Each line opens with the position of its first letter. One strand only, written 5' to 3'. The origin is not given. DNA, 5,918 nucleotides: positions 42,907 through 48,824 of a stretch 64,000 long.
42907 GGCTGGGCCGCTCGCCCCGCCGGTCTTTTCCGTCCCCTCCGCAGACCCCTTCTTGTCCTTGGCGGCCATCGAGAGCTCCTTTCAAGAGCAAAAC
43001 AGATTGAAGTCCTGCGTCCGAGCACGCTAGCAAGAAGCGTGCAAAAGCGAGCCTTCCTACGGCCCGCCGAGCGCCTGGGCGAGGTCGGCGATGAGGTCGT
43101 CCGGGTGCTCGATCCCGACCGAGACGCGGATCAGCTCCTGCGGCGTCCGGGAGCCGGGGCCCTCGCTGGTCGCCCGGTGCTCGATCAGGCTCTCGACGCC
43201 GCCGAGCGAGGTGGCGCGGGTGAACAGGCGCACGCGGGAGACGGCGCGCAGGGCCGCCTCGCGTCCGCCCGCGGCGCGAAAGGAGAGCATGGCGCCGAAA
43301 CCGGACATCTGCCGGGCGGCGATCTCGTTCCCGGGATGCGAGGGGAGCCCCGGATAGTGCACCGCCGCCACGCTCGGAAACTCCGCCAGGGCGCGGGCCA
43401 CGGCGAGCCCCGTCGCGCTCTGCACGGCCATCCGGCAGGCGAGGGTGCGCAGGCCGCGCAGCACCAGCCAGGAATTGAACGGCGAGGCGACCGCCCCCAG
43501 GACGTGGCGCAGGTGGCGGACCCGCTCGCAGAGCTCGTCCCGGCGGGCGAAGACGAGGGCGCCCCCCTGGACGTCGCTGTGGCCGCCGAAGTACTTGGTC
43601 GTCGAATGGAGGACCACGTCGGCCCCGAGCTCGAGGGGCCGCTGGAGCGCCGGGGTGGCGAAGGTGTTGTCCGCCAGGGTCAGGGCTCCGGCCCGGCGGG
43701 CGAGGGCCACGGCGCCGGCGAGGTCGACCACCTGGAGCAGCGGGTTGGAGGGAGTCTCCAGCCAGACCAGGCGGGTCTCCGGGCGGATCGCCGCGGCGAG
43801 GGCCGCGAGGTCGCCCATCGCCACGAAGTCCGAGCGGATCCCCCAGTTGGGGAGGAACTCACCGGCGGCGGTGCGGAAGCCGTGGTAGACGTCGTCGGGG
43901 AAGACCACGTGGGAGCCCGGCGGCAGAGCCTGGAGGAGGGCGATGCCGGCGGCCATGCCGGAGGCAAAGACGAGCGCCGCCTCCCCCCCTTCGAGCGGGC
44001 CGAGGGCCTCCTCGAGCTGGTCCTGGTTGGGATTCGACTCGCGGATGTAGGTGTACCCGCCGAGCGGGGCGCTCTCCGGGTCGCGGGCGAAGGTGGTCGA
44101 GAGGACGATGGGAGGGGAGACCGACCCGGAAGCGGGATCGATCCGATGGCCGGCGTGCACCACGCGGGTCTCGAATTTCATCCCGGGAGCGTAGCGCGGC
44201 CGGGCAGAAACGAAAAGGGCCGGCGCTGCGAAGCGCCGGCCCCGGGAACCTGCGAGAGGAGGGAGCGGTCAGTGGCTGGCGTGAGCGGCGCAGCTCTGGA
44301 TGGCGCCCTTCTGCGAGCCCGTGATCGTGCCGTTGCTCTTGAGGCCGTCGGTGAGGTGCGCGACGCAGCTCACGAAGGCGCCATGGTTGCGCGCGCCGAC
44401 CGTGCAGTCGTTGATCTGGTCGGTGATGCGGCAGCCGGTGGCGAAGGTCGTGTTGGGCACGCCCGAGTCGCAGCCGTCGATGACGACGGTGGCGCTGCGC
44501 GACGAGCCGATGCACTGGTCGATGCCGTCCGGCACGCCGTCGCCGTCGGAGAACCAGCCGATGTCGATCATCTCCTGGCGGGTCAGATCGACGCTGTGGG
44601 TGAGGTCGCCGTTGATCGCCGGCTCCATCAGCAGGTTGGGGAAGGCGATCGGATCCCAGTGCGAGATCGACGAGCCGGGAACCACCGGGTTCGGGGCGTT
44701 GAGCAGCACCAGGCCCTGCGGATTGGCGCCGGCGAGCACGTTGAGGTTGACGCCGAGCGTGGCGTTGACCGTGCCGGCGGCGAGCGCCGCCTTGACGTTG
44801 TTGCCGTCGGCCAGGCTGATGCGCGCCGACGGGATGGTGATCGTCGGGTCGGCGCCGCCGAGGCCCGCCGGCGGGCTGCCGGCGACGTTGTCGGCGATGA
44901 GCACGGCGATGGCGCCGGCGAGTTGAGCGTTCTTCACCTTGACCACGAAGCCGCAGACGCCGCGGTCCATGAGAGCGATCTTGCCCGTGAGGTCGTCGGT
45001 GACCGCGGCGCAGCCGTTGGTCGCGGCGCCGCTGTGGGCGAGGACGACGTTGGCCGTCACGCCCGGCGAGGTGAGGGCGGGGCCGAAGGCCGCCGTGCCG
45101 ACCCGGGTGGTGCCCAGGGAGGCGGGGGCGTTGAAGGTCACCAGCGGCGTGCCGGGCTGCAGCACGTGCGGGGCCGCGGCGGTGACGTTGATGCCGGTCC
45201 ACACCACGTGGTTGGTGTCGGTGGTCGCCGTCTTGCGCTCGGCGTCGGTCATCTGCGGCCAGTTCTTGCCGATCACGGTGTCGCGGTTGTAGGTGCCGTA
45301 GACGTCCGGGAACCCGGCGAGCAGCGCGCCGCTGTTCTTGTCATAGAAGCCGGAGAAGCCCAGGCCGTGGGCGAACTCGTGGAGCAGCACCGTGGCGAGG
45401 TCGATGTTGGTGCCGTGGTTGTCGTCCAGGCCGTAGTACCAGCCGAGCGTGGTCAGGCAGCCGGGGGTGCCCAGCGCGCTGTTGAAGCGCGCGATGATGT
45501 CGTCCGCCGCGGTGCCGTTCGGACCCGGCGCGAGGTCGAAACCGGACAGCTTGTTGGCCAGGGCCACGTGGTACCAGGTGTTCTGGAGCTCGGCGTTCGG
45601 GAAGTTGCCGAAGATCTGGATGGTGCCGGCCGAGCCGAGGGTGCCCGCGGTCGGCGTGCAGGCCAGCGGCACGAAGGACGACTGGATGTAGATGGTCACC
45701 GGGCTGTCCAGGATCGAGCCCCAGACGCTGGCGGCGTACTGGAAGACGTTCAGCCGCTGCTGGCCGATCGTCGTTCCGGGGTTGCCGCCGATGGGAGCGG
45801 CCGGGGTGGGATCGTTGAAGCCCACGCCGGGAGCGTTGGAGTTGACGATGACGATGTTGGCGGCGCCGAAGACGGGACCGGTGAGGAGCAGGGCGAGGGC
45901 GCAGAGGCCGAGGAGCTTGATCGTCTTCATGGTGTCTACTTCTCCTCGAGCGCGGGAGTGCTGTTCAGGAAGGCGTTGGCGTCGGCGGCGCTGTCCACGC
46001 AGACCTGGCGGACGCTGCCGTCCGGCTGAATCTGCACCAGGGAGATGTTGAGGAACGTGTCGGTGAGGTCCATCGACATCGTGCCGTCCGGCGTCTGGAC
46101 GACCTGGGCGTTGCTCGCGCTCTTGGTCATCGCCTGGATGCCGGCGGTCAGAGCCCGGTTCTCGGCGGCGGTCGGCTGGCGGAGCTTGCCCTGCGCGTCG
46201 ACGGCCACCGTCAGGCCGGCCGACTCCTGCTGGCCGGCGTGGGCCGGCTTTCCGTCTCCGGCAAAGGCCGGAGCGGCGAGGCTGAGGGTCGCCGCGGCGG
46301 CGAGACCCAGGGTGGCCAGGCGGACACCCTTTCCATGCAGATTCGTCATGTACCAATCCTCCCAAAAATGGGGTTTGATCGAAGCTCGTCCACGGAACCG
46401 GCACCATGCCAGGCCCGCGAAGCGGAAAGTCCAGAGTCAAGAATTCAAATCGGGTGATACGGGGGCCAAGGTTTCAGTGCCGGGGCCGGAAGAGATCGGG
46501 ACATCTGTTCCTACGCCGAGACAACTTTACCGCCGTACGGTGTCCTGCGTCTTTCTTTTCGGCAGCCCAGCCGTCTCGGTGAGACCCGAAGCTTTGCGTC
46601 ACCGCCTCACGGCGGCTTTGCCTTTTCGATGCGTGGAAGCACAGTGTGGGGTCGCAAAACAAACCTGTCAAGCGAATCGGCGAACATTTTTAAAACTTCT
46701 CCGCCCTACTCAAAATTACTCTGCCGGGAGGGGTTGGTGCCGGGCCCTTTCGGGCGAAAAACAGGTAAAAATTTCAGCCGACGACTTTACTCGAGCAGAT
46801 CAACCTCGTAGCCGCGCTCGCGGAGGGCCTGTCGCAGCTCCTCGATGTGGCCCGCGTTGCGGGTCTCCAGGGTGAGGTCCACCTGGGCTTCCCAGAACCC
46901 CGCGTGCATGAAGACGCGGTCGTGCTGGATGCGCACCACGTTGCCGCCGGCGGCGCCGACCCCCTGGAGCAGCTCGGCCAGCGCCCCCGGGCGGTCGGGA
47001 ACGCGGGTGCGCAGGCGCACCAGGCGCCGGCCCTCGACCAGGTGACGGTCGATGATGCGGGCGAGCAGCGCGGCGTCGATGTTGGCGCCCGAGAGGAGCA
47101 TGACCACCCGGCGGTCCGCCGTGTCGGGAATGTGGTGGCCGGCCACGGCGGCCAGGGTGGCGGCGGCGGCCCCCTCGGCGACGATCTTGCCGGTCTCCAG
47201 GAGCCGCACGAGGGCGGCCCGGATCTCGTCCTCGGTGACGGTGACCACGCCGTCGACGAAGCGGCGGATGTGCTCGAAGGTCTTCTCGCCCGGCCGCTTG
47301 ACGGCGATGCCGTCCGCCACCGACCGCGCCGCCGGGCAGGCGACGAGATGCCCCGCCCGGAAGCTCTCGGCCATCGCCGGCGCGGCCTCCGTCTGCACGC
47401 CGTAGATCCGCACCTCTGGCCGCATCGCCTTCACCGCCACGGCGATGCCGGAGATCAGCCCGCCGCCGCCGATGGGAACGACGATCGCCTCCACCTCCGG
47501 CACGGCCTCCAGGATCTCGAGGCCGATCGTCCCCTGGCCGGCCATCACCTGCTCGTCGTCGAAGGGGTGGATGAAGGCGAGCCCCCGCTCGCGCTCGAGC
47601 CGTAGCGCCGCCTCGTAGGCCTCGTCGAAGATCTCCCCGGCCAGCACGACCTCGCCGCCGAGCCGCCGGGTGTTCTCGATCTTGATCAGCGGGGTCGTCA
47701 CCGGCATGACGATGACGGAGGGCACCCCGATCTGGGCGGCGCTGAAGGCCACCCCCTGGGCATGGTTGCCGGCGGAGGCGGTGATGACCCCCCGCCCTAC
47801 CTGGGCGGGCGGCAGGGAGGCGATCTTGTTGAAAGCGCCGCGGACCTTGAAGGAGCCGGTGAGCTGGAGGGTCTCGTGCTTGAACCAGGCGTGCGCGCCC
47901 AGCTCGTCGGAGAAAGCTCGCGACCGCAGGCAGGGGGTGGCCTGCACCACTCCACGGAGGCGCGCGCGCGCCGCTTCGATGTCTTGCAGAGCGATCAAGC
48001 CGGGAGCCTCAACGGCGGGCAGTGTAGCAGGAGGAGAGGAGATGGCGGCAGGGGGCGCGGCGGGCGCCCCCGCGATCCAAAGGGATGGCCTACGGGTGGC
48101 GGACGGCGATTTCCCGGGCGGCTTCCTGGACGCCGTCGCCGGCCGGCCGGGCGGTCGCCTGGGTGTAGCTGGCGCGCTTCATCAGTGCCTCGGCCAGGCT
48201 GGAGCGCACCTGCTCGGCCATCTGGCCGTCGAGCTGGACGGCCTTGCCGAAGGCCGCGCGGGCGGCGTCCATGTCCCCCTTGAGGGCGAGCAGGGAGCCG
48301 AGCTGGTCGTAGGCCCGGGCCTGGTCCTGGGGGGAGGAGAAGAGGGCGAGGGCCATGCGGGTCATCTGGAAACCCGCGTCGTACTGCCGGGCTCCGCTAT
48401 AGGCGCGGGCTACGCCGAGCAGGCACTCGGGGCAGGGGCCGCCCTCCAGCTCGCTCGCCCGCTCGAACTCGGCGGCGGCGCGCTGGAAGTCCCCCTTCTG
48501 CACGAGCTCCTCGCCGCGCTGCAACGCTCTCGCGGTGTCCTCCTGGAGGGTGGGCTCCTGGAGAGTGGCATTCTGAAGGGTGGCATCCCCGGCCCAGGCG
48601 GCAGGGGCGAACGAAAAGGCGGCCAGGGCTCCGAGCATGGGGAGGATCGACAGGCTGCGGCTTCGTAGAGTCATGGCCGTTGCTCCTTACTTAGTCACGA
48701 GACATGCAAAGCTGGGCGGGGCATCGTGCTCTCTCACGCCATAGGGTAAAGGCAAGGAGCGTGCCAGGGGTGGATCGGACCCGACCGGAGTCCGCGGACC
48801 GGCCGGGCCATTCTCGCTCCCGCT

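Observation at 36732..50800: Three perfect sigma-54 promoters define a small RpoN regulon of stress-type genes (YciE-like plus two DUF4142 paralogs)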

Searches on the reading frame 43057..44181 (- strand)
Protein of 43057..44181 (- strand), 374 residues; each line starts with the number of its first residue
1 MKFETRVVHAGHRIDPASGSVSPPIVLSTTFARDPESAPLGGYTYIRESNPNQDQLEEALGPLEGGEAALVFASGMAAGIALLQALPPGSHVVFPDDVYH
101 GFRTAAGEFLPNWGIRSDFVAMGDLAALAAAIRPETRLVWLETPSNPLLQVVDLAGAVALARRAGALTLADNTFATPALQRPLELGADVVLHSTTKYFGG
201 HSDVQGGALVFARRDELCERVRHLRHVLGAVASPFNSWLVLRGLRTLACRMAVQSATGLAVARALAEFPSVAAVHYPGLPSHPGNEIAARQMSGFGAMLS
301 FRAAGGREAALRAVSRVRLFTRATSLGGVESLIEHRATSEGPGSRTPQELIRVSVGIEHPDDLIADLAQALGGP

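Call 10: search_protein_families(library=pfam, proteins=[window:43057-44181:-], max_evalue=0.01)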
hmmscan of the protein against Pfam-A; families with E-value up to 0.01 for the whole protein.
window:43057-44181:- (374 aa): 2 families
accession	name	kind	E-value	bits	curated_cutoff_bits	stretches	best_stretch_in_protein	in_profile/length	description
PF01053.26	Cys_Met_Meta_PP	-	7.6e-117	390.5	27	1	4-371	1-380/381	Cys/Met metabolism PLP-dependent enzyme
PF00155.27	Aminotran_1_2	-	9.8e-06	25.4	19.7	1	54-199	45-222/361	Aminotransferase class I and II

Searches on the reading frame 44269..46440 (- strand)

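Call 10: search_protein_families(library=pfam, proteins=[window:44269-46440:-], max_evalue=0.01)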
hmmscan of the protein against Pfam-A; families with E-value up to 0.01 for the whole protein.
window:44269-46440:- (723 aa): 1 family
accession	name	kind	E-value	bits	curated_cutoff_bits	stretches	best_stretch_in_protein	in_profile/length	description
PF02225.27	PA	-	3.9e-18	65.8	23.9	1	461-548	1-94/95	PA domain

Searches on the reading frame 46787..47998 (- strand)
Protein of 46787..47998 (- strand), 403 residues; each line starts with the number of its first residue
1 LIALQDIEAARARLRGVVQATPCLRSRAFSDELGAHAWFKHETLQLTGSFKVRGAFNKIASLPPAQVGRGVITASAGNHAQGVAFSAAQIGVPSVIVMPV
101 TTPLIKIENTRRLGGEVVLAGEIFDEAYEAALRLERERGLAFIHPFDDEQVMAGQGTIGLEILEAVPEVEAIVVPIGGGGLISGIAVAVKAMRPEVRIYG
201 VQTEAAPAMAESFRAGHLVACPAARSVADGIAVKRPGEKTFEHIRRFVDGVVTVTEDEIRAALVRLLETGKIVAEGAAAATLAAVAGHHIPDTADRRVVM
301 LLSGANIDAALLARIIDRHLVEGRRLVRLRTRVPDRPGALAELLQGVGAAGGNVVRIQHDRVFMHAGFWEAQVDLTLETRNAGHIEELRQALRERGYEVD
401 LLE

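Call 10: search_protein_families(library=pfam, proteins=[window:46787-47998:-], max_evalue=0.01)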
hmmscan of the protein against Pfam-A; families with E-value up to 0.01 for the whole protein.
window:46787-47998:- (403 aa): 3 families
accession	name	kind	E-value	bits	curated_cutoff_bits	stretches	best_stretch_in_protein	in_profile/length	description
PF00291.31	PALP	-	8.7e-85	285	35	1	18-304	5-295/295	Pyridoxal-phosphate dependent enzyme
PF01842.31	ACT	-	4.5e-07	30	27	1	328-393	2-62/66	ACT domain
PF13291.12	ACT_4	-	0.00088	20.3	27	1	326-393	6-70/80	ACT domain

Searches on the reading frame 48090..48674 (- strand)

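Call 10: search_protein_families(library=pfam, proteins=[window:48090-48674:-], max_evalue=0.01)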
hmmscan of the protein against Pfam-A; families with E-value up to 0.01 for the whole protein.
window:48090-48674:- (194 aa): 11 families
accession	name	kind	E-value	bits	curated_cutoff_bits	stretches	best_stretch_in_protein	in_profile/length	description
PF13181.12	TPR_8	-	1.3e-08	34.8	25.7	1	119-150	1-32/34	Tetratricopeptide repeat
PF07719.23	TPR_2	-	2.8e-07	30.6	27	1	119-149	1-31/34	Tetratricopeptide repeat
PF14559.12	TPR_19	-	1.3e-05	25.8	25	1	57-100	1-43/68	Tetratricopeptide repeat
PF13428.12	TPR_14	-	0.00012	22.9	23.5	0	120-151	2-33/44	Tetratricopeptide repeat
PF13424.12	TPR_12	-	0.00013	22.6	30.1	1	85-148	5-74/77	Tetratricopeptide repeat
PF00515.34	TPR_1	-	0.00015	21.9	27.8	0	124-149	6-31/34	Tetratricopeptide repeat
PF13414.12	TPR_11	-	0.00033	20.7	26.8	0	126-151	1-26/42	TPR repeat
PF13432.12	TPR_16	-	0.00051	20.9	32.7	1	51-100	1-49/65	Tetratricopeptide repeat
PF23914.1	TPR_CcmH_CycH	-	0.0014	18.9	42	1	104-171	32-101/158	Cytochrome c-type biogenesis protein H TPR domain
PF25063.1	ARM_TT21_C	-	0.0033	17.8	35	1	68-173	86-183/209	Tetratricopeptide repeat protein 21 C-terminal ARM domain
PF09976.15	TPR_21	-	0.0077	16.4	25.5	0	50-153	79-180/193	Tetratricopeptide repeat-like domain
